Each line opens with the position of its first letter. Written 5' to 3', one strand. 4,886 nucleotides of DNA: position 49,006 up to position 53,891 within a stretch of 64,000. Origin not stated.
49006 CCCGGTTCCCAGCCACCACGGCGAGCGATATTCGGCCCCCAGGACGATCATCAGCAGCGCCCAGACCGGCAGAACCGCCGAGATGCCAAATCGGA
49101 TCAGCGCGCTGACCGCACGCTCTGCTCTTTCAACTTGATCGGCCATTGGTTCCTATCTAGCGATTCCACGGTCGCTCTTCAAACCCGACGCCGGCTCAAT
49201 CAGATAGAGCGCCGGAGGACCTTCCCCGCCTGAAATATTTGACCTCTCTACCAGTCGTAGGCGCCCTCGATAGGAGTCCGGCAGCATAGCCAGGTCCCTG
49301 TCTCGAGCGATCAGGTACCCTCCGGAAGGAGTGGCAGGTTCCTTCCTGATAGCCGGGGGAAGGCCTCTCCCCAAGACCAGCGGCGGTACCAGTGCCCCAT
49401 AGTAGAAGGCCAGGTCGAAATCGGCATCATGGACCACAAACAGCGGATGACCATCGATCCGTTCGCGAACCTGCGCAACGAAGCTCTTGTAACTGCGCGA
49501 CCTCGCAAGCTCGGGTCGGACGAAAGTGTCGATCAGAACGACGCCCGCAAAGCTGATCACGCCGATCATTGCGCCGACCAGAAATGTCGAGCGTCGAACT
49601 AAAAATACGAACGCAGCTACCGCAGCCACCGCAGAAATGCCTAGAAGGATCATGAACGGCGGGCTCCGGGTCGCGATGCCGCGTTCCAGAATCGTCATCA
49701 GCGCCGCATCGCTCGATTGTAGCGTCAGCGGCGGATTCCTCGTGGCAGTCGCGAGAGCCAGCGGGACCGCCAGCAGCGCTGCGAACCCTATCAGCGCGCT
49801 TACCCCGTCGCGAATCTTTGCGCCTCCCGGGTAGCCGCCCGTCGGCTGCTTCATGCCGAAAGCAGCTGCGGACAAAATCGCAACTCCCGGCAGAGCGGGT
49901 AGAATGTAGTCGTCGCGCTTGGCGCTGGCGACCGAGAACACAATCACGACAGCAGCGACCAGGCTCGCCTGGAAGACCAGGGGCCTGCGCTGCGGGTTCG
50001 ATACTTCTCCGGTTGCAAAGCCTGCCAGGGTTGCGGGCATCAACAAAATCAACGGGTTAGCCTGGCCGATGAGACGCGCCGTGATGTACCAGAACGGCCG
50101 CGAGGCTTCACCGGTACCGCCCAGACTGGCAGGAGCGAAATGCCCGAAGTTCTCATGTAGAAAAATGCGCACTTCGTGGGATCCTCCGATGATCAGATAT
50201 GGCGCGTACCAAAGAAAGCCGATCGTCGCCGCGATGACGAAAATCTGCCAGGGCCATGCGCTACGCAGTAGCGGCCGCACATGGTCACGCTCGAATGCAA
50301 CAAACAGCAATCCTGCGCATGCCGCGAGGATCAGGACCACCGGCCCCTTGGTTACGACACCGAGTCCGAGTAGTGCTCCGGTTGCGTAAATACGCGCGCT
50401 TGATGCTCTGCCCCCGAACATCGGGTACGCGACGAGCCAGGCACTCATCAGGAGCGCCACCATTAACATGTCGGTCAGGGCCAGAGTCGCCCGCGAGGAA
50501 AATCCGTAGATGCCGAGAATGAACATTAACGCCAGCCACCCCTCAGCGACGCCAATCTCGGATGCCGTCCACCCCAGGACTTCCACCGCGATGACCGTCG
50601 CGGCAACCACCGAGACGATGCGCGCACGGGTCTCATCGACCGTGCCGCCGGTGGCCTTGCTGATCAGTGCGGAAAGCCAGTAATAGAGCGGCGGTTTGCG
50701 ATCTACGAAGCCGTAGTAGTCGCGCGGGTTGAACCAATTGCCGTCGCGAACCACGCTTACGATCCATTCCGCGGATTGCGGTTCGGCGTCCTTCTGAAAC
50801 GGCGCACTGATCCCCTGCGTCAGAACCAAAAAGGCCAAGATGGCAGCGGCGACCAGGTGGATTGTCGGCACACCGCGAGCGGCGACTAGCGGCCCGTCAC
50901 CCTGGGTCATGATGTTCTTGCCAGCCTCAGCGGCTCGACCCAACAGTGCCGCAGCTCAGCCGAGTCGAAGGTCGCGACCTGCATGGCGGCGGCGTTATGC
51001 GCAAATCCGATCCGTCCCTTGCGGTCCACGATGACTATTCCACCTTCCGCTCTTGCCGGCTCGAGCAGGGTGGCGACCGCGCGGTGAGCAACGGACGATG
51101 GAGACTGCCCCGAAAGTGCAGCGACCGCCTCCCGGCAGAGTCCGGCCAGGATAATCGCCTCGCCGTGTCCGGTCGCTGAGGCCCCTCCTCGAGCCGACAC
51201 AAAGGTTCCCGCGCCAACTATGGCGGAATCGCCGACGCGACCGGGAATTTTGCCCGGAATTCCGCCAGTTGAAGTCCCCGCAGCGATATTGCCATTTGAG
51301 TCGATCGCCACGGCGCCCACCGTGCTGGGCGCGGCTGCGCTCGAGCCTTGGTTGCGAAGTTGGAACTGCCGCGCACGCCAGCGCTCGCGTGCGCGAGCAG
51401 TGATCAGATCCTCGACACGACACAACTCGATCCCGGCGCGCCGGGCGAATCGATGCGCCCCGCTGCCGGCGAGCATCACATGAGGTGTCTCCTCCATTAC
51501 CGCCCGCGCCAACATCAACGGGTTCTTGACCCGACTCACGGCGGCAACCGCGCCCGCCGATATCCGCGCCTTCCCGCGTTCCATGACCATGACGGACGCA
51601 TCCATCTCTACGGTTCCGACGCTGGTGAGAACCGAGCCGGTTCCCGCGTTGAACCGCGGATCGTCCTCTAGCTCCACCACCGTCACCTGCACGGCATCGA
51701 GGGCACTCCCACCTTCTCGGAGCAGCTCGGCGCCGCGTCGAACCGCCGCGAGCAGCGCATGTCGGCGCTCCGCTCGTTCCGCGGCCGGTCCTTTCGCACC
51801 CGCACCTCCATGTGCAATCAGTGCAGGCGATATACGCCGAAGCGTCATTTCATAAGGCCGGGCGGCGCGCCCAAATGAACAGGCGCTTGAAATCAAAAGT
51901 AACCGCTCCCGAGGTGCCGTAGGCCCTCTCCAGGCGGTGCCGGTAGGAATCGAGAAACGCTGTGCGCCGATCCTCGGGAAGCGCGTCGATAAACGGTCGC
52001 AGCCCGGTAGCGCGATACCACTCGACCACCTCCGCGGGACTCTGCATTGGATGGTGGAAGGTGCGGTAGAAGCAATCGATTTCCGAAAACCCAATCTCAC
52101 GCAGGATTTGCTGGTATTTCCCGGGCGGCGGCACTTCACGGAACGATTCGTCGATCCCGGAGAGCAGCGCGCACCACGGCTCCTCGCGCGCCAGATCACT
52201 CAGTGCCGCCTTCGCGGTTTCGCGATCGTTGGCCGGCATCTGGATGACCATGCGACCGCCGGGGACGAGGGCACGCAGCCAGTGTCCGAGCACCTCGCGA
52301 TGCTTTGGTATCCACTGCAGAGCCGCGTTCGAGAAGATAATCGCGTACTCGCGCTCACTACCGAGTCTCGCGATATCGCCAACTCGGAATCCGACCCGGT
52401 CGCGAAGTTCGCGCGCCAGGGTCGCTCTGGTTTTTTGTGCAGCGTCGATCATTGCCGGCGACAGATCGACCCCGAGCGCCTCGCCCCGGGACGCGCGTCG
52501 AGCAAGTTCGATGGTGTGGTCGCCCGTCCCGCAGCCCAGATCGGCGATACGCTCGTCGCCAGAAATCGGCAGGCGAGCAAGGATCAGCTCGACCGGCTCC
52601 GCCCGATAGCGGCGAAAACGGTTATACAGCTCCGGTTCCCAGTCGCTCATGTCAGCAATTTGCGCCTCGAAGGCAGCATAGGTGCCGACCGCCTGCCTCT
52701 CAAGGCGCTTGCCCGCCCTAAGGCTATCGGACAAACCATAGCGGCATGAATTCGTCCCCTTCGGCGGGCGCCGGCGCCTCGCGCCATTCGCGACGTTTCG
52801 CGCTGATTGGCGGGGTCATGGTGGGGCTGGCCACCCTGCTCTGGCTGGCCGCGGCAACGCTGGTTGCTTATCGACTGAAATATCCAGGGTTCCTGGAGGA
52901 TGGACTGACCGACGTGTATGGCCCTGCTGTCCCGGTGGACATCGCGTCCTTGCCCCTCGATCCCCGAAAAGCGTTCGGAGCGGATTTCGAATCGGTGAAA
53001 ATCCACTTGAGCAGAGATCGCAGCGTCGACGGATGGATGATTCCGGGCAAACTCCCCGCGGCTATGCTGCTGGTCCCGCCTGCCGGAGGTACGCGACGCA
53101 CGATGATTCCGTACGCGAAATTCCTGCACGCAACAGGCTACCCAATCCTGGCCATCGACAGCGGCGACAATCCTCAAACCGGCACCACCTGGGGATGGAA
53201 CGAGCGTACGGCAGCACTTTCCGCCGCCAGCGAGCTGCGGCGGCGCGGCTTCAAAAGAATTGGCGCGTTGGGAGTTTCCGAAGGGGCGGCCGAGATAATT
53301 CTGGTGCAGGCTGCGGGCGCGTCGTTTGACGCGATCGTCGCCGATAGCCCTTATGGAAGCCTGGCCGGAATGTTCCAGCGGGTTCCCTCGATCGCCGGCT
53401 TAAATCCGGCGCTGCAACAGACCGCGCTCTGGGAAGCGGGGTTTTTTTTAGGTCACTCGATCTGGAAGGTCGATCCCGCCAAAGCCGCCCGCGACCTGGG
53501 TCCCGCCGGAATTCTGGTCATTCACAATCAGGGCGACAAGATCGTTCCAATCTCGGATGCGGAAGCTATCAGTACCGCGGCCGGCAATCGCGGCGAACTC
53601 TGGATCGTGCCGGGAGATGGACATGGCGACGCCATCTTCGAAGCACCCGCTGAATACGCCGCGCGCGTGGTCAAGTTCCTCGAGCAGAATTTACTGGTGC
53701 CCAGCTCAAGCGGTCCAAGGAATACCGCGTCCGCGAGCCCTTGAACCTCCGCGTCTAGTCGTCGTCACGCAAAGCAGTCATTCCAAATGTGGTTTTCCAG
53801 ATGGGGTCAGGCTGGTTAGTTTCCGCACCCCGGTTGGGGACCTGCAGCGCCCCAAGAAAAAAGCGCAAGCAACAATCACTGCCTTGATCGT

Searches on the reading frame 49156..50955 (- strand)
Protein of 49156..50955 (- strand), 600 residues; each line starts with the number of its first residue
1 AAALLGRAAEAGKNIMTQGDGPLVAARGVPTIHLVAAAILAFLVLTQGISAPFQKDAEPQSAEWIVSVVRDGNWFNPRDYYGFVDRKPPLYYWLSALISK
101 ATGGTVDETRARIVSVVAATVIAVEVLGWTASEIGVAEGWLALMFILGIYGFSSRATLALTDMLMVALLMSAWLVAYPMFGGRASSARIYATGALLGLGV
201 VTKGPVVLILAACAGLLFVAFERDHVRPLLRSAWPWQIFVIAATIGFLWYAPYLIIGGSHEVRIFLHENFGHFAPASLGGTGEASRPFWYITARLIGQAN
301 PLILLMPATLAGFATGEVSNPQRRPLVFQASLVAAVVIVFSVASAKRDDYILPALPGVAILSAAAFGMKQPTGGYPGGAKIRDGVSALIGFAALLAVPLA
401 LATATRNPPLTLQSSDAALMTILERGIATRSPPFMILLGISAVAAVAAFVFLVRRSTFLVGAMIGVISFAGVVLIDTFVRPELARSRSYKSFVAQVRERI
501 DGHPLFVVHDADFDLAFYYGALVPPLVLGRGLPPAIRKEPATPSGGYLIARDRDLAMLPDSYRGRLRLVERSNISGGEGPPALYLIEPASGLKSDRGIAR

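Call 16: search_protein_families(library=pfam, proteins=[window:49156-50955:-], max_evalue=0.001)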
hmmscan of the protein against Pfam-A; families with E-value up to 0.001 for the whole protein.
window:49156-50955:- (600 aa): 1 family
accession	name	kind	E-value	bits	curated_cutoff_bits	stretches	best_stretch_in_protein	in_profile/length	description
PF02366.24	PMT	-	0.00015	21.9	22.7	1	87-225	62-204/245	Dolichyl-phosphate-mannose-protein mannosyltransferase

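Call 32: search_solved_structures(query=window:49156-50943:-, max_evalue=1)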
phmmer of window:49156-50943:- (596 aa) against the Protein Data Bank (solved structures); distinct sequences matched with E-value up to 1: 0.

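Call 33: search_protein_families(library=ncbifam, proteins=[window:49156-50943:-], max_evalue=0.01)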
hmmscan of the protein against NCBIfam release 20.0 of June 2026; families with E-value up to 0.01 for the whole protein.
window:49156-50943:- (596 aa): 1 family
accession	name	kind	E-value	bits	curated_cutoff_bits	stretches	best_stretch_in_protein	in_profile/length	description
NF009784.2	PRK13279.1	equivalog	8.2e-13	47.8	567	1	55-399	33-368/539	lipid IV(A) 4-amino-4-deoxy-L-arabinosyltransferase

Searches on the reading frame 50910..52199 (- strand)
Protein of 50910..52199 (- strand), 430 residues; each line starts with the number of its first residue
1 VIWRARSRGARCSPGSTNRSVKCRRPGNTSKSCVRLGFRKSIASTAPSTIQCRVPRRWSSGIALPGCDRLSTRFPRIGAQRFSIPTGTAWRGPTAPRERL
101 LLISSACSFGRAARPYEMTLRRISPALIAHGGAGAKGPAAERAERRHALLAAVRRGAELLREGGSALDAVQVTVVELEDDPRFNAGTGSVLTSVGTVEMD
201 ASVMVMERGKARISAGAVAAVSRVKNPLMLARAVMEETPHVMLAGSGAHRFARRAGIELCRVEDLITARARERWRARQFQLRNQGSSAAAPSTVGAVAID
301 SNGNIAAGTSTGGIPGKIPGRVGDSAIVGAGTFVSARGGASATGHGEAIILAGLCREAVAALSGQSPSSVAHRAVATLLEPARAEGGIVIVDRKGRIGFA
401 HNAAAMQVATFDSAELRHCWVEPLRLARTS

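Call 16: search_protein_families(library=pfam, proteins=[window:50910-52199:-], max_evalue=0.001)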
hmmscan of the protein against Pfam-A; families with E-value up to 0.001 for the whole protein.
window:50910-52199:- (430 aa): 1 family
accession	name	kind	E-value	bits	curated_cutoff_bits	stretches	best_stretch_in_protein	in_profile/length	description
PF01112.23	Asparaginase_2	-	5.2e-82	275.9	27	1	125-417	1-304/309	Asparaginase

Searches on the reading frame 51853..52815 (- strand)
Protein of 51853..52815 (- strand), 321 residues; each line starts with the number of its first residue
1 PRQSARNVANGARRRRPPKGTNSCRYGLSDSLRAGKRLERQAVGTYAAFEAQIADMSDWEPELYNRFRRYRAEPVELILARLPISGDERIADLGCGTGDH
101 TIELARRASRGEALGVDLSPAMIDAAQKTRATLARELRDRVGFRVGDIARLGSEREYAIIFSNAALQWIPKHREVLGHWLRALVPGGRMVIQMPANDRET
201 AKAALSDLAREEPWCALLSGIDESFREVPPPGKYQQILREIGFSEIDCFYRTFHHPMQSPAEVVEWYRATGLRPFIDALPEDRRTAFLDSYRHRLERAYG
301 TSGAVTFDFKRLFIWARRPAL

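Call 16: search_protein_families(library=pfam, proteins=[window:51853-52815:-], max_evalue=0.001)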
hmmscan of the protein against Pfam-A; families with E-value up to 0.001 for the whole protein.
window:51853-52815:- (321 aa): 9 families
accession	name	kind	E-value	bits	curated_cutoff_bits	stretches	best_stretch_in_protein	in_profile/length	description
PF13847.12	Methyltransf_31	-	4e-19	69.2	27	1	85-216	2-132/145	Methyltransferase domain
PF13649.12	Methyltransf_25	-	4.3e-17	63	27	1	90-187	1-97/97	Methyltransferase domain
PF08242.18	Methyltransf_12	-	4.3e-15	56.7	30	1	92-188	2-97/98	Methyltransferase domain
PF08241.18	Methyltransf_11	-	6.4e-14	52.8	21.2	1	92-191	2-95/95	Methyltransferase domain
PF13489.12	Methyltransf_23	-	1.3e-13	51.4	27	1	68-205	2-130/164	Methyltransferase domain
PF01209.24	Ubie_methyltran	-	6.9e-07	29.3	20.1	1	88-191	49-151/233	ubiE/COQ5 methyltransferase family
PF01135.25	PCMT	-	1.5e-06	28.6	20.3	1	82-195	69-175/210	Protein-L-isoaspartate(D-aspartate) O-methyltransferase (PCMT)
PF05175.20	MTS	-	4.8e-06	26.8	23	1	76-164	21-106/170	Methyltransferase small domain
PF02390.23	Methyltransf_4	-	0.00081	19.3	24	0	90-130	5-45/173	Putative methyltransferase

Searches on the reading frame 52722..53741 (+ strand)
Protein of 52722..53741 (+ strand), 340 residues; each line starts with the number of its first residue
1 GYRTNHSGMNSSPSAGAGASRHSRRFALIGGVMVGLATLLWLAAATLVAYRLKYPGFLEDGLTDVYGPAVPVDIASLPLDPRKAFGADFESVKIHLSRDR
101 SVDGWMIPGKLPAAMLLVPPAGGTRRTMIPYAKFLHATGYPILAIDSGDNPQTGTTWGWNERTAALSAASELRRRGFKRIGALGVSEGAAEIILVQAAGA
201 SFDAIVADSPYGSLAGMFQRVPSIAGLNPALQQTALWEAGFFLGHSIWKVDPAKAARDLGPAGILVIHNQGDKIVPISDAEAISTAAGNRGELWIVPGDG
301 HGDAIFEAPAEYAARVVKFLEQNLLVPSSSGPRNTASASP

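Call 16: search_protein_families(library=pfam, proteins=[window:52722-53741:+], max_evalue=0.001)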
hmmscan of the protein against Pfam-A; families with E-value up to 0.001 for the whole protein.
window:52722-53741:+ (340 aa): 1 family
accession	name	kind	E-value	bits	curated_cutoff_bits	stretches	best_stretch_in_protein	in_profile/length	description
PF08386.16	Abhydrolase_4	-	0.00024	21.6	21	0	248-319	18-90/103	TAP-like protein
